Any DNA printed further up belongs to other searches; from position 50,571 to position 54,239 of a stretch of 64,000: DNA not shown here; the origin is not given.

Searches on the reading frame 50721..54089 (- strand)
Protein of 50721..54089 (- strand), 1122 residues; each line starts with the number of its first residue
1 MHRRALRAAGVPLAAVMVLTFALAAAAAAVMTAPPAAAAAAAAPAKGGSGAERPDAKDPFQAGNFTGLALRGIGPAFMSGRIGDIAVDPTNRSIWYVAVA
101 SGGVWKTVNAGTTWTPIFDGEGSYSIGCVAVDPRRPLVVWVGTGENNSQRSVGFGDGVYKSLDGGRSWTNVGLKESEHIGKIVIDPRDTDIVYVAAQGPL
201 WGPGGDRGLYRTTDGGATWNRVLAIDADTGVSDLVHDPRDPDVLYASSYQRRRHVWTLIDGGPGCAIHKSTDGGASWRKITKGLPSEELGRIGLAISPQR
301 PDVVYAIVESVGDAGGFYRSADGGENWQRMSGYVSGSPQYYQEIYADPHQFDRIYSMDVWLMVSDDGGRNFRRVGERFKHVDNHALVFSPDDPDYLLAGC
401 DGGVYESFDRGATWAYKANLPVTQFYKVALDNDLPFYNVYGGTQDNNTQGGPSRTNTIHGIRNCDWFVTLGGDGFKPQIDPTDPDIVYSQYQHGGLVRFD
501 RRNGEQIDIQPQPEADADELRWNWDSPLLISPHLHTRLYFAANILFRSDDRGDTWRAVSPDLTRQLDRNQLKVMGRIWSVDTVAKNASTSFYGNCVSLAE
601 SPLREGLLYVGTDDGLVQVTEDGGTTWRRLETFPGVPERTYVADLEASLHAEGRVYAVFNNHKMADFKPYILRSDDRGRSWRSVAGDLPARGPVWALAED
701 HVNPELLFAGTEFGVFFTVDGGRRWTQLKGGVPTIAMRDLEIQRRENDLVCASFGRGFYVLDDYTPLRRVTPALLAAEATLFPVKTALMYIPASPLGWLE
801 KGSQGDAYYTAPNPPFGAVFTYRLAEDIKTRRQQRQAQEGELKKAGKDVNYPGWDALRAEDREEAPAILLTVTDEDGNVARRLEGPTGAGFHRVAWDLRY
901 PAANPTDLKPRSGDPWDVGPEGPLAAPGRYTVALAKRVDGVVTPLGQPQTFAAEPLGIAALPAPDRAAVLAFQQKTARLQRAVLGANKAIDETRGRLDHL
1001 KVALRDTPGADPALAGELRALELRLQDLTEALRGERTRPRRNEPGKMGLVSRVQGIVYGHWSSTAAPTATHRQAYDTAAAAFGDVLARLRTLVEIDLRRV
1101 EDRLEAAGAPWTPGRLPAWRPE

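Call 70: search_protein_families(library=pfam, proteins=[window:50721-54089:-])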
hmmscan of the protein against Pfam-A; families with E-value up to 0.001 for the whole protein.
window:50721-54089:- (1122 aa): 4 families
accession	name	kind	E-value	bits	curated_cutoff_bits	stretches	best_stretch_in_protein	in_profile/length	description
PF15902.12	Sortilin-Vps10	-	4.1e-28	98.8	33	2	158-283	3-115/446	Sortilin, neurotensin receptor 3,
PF02012.26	BNR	-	4.8e-14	50.5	27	0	210-220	1-11/12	BNR/Asp-box repeat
PF14870.12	PSII_BNR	-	1.9e-08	34.4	27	0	204-330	35-140/303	Photosynthesis system II assembly factor YCF48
PF13088.12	BNR_2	-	1.2e-07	31.8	31.4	0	546-684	85-201/277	BNR repeat-like domain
